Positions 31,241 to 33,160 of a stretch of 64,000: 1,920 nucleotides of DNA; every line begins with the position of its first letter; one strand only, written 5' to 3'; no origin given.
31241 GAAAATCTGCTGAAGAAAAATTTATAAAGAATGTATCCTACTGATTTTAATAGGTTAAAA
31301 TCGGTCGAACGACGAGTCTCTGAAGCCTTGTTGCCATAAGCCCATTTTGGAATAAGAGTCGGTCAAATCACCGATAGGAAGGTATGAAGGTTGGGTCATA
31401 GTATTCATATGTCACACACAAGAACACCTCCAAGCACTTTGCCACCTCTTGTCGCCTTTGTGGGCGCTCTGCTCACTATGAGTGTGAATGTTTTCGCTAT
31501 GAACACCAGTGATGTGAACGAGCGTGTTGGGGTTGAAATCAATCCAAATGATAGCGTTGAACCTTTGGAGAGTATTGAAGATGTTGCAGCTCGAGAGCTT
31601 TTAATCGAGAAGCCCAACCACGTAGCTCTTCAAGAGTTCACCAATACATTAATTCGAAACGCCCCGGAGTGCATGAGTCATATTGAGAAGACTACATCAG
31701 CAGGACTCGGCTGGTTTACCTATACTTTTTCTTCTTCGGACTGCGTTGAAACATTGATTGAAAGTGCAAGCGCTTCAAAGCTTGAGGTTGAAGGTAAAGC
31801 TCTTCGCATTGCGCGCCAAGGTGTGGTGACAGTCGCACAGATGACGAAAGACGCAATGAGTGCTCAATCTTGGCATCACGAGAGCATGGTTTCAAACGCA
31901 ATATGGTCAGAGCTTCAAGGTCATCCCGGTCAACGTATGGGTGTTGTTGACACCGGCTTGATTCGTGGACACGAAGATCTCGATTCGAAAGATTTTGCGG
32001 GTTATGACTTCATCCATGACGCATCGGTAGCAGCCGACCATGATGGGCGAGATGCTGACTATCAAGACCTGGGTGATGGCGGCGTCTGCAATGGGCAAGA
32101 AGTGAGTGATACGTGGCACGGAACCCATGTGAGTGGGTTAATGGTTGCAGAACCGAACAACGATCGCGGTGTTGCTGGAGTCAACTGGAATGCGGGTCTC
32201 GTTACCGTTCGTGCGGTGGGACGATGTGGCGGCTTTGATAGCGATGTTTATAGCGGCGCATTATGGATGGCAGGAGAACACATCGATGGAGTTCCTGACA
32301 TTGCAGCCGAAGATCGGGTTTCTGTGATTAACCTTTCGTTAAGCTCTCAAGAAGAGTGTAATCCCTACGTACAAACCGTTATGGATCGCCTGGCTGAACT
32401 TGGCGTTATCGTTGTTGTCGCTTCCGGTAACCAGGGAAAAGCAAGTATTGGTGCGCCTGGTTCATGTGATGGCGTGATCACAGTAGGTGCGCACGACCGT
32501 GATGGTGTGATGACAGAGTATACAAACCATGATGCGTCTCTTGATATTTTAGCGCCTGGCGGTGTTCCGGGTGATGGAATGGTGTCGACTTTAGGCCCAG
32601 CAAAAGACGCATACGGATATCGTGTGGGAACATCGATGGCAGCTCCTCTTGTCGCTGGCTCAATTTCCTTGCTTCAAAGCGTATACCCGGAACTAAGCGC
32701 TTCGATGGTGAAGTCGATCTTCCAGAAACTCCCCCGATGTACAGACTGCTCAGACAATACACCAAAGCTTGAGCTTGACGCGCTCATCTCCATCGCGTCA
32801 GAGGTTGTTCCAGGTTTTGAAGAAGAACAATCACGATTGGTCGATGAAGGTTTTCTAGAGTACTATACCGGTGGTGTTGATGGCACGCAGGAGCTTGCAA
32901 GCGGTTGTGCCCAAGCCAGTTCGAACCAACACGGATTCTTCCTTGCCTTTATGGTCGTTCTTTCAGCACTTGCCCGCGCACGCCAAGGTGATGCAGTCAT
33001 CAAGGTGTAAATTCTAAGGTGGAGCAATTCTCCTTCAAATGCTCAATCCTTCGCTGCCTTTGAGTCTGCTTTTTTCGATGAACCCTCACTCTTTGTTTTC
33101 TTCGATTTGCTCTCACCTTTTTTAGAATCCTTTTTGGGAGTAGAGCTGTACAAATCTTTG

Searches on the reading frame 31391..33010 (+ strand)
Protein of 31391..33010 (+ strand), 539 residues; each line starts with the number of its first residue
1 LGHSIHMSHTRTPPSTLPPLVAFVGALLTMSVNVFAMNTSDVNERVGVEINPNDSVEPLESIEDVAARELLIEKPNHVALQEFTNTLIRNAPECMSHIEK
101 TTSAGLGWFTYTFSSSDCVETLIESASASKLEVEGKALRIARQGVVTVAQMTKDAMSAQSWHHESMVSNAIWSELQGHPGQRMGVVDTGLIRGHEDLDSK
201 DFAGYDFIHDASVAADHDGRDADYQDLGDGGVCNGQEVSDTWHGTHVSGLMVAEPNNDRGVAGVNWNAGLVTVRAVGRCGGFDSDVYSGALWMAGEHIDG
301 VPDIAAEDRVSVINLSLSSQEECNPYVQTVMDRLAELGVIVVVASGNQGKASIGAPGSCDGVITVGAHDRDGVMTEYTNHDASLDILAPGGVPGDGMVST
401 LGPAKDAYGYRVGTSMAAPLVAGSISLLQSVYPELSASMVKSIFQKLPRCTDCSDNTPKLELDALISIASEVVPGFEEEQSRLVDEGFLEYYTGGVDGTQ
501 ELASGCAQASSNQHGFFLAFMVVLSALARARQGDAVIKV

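Call 57: search_protein_families(library=ncbifam, proteins=[window:31391-33010:+], max_evalue=0.00001)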
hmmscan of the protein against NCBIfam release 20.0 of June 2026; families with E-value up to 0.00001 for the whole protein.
window:31391-33010:+ (539 aa): 4 families
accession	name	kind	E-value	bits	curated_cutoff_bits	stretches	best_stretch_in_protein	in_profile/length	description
TIGR03921.1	T7SS_mycosin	equivalog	1.3e-28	100.1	278.75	1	239-442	48-257/353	type VII secretion-associated serine protease mycosin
NF033595.1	denti_PrtP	equivalog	4.5e-26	91.6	300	2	313-446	342-476/606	dentilisin complex serine proteinase subunit PrtP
TIGR03895.1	protease_PatA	subfamily_domain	6e-10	38.5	421.05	1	304-431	52-179/606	PatA/PatG family cyanobactin maturation protease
NF049966.1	QH_SP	equivalog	6.6e-06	25.6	165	1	304-445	82-208/219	subtilisin-like serine protease QhpE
